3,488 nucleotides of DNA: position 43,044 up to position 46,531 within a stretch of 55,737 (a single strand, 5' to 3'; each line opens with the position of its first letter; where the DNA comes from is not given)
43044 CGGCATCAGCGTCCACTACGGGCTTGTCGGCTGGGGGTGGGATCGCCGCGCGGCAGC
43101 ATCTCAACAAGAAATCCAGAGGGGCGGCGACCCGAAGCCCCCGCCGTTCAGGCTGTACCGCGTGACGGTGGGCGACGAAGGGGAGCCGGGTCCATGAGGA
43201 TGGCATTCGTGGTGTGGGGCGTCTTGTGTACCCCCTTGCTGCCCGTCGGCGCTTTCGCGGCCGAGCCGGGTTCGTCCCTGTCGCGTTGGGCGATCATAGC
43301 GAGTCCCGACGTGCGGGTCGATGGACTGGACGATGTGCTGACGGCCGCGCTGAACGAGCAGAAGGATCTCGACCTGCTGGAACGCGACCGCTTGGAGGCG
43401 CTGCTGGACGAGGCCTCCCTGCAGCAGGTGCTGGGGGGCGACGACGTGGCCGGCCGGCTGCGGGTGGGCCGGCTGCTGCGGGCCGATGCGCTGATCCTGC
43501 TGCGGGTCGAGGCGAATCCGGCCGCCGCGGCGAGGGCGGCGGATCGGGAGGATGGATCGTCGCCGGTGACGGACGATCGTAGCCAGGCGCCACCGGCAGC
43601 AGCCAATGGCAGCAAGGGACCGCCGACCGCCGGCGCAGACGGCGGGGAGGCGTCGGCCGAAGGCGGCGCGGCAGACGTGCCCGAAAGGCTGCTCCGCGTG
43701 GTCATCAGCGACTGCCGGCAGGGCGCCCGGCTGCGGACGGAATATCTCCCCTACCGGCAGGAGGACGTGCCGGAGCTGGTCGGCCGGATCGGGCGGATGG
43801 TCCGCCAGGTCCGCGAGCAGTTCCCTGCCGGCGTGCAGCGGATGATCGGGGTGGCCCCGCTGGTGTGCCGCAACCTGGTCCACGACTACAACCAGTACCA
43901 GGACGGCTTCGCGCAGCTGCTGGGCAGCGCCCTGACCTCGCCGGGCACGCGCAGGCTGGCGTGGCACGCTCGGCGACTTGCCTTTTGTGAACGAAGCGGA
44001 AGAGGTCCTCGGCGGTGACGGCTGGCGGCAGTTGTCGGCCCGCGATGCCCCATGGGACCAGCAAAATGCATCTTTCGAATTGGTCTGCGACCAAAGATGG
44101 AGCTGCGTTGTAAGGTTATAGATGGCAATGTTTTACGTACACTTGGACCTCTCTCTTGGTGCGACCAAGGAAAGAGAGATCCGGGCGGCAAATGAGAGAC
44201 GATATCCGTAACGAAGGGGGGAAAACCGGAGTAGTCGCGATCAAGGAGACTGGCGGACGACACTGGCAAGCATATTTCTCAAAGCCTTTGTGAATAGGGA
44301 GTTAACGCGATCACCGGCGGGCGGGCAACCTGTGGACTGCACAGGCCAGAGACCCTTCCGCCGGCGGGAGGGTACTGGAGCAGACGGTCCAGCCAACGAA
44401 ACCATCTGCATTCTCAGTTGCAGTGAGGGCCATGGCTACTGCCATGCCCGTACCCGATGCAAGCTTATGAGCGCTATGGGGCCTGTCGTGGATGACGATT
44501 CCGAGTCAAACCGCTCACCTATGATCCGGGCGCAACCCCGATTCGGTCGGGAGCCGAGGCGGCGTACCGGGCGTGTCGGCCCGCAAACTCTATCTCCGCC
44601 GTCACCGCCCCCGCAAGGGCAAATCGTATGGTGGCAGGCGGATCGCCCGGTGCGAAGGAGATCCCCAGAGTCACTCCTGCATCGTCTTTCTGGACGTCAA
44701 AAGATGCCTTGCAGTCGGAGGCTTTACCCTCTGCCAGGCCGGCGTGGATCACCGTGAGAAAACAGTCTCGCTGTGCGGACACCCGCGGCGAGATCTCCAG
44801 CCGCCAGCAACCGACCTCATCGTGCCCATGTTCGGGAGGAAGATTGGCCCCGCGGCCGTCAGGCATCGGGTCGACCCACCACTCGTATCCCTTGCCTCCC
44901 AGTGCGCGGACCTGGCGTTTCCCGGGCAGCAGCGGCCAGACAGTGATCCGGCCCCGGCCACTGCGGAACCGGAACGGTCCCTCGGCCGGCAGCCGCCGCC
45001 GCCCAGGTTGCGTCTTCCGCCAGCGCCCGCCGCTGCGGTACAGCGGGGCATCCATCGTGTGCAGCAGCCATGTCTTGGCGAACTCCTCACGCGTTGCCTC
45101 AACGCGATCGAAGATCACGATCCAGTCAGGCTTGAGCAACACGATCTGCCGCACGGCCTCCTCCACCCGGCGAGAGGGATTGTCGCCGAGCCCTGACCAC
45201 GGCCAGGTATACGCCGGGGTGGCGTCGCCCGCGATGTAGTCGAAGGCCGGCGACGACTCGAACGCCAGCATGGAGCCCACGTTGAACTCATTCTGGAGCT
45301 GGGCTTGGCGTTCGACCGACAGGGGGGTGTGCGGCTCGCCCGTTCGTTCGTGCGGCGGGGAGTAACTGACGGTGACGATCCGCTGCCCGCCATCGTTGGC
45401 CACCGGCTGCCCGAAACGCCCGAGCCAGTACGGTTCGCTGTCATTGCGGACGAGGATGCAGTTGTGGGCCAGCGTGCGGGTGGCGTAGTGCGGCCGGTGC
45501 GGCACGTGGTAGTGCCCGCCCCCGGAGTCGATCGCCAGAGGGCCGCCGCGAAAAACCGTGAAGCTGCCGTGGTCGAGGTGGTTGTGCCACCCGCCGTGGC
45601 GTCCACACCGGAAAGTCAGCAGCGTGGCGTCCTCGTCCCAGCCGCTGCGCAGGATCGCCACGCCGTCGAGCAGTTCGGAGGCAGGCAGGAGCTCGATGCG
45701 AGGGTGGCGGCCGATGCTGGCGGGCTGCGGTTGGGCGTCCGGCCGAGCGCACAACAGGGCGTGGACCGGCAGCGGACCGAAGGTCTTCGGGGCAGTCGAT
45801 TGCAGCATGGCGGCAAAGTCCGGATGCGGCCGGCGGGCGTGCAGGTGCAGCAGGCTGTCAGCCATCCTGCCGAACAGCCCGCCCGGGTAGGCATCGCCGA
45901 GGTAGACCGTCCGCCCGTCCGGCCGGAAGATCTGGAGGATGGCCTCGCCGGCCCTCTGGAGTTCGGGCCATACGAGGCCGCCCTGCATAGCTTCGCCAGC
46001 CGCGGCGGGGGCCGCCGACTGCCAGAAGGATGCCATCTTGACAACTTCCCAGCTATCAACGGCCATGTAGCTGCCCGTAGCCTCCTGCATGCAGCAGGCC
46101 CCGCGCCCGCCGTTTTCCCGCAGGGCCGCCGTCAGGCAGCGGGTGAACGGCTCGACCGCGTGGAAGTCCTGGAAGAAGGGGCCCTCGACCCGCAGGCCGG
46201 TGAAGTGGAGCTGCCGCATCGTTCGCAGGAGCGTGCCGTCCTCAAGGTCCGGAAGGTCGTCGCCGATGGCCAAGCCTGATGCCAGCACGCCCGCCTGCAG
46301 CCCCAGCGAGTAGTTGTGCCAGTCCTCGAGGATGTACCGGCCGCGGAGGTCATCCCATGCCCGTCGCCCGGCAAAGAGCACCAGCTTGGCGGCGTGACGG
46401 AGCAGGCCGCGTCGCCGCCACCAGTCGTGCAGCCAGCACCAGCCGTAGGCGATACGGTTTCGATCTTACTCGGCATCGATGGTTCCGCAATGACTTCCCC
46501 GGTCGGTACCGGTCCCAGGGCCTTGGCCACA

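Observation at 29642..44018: ECF-sigma-linked locus encoding a tandem array of giant modular exported paralogs: candidate undescribed envelope system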

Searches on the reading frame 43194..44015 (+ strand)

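Call 7: search_protein_families(library=pfam, proteins=[window:43194-44015:+], max_evalue=0.1)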
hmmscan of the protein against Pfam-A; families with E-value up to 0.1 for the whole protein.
window:43194-44015:+ (274 aa): 1 family
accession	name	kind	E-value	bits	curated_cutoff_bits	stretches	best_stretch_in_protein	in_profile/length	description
PF03783.19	CsgG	-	0.00018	21.3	20.8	1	41-102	36-95/210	Curli production assembly/transport component CsgG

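Call 8: search_protein_families(library=ncbifam, proteins=[window:43194-44015:+], max_evalue=0.1)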
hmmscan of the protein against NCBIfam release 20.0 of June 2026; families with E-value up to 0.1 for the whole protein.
window:43194-44015:+ (274 aa): 0 families

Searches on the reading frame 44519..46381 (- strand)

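Call 11: search_protein_families(library=pfam, proteins=[window:44519-46381:-], max_evalue=0.001)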
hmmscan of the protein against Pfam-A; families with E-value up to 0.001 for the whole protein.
window:44519-46381:- (620 aa): 1 family
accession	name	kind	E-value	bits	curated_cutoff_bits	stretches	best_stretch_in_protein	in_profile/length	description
PF07940.18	Hepar_II_III_C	-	4.4e-10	39.9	24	1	240-323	13-97/237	Heparinase II/III-like, C-terminal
